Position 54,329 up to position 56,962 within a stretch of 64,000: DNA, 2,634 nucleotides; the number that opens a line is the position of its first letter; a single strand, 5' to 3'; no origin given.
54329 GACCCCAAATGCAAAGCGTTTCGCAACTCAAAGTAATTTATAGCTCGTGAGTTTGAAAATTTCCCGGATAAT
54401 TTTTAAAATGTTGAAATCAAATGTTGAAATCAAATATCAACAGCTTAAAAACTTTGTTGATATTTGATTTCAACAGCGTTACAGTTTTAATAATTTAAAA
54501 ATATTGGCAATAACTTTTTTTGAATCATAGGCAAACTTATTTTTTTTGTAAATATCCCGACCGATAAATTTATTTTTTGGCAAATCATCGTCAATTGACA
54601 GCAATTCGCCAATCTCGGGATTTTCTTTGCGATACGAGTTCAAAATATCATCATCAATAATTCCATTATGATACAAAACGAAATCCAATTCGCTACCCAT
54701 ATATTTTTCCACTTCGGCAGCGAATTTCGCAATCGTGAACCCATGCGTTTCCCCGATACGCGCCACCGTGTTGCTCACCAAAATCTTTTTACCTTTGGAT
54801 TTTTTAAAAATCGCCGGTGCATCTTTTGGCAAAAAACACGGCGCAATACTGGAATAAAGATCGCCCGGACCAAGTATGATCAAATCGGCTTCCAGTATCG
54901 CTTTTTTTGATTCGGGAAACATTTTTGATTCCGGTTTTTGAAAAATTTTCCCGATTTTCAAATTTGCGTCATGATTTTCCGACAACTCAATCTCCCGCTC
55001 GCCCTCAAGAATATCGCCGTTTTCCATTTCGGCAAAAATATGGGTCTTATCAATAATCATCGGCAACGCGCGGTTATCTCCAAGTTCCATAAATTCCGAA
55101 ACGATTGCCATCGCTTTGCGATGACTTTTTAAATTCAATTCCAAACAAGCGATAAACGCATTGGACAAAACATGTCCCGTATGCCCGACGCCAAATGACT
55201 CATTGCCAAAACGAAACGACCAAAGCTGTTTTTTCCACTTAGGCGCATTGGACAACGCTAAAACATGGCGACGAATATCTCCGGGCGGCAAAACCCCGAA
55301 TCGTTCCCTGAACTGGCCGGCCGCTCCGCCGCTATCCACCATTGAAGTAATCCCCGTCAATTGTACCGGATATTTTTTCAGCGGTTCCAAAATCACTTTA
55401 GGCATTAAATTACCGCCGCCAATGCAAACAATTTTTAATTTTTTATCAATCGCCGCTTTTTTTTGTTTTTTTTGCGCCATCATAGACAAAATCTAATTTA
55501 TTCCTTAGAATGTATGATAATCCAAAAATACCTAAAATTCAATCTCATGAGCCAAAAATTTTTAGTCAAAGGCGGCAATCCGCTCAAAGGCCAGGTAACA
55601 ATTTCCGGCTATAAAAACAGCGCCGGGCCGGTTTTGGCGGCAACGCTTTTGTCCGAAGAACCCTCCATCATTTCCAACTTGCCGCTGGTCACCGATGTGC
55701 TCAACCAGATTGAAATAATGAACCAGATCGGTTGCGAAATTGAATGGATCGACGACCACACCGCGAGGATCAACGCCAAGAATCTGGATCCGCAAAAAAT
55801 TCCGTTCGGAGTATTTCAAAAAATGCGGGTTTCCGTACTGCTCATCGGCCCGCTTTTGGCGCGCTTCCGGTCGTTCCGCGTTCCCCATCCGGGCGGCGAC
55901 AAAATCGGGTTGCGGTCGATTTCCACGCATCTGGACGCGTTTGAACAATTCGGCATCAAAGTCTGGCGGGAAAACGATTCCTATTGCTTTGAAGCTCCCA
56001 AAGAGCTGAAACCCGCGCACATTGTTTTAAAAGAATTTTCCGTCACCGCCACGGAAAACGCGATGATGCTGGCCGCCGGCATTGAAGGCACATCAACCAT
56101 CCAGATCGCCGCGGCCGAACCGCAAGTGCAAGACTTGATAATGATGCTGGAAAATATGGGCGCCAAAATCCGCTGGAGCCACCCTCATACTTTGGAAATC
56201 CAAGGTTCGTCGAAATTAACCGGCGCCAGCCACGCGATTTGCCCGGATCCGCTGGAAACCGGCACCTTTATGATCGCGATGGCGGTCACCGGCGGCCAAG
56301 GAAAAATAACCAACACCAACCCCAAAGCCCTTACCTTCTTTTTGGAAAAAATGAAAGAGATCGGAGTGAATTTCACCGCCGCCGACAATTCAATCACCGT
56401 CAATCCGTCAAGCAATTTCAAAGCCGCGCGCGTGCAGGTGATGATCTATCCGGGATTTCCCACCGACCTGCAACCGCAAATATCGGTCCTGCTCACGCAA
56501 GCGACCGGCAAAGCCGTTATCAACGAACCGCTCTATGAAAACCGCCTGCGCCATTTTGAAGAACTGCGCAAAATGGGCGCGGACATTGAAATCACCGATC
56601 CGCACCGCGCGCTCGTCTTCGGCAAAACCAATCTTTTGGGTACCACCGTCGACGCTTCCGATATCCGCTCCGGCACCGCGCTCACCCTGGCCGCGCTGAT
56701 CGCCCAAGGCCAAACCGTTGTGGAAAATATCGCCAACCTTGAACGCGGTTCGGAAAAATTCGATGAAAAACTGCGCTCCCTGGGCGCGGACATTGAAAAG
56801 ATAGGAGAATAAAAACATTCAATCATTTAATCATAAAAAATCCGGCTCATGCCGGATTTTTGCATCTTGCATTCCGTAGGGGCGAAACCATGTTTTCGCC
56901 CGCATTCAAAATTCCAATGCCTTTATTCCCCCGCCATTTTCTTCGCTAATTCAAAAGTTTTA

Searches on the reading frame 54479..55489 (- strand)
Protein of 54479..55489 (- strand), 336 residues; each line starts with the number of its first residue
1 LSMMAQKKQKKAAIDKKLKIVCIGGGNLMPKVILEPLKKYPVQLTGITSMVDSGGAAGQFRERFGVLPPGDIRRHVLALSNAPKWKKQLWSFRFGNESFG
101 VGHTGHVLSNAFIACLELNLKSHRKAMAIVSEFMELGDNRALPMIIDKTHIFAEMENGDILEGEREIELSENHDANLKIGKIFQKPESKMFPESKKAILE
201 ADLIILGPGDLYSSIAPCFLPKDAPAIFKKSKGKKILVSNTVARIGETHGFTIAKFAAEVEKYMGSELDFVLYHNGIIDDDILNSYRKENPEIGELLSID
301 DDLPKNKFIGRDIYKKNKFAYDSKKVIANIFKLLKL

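Call 50: search_protein_families(library=pfam, proteins=[window:54479-55489:-], max_evalue=0.001)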
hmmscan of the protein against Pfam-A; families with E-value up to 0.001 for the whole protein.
window:54479-55489:- (336 aa): 1 family
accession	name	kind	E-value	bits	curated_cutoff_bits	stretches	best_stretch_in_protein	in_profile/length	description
PF01933.23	CofD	-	1.4e-53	182.4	30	1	20-292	1-268/290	2-phospho-L-lactate transferase CofD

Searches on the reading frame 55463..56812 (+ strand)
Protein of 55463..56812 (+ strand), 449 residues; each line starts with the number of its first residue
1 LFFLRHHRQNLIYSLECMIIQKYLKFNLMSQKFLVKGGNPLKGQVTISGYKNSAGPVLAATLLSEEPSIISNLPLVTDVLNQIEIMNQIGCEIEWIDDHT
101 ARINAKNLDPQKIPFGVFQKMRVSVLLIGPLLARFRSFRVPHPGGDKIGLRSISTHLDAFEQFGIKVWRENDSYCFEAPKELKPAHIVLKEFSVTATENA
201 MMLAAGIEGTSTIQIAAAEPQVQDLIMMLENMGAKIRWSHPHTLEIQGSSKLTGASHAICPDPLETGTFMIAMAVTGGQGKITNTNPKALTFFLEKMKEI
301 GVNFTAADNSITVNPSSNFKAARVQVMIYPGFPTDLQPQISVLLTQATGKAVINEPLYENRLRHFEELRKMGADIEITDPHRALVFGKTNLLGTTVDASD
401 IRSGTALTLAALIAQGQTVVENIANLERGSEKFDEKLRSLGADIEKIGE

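Call 50: search_protein_families(library=pfam, proteins=[window:55463-56812:+], max_evalue=0.001)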
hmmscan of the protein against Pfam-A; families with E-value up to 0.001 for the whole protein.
window:55463-56812:+ (449 aa): 1 family
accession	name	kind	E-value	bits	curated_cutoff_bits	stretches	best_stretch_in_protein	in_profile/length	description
PF00275.25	EPSP_synthase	-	1.4e-79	268.3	22.8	1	35-437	1-417/417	EPSP synthase (3-phosphoshikimate 1-carboxyvinyltransferase)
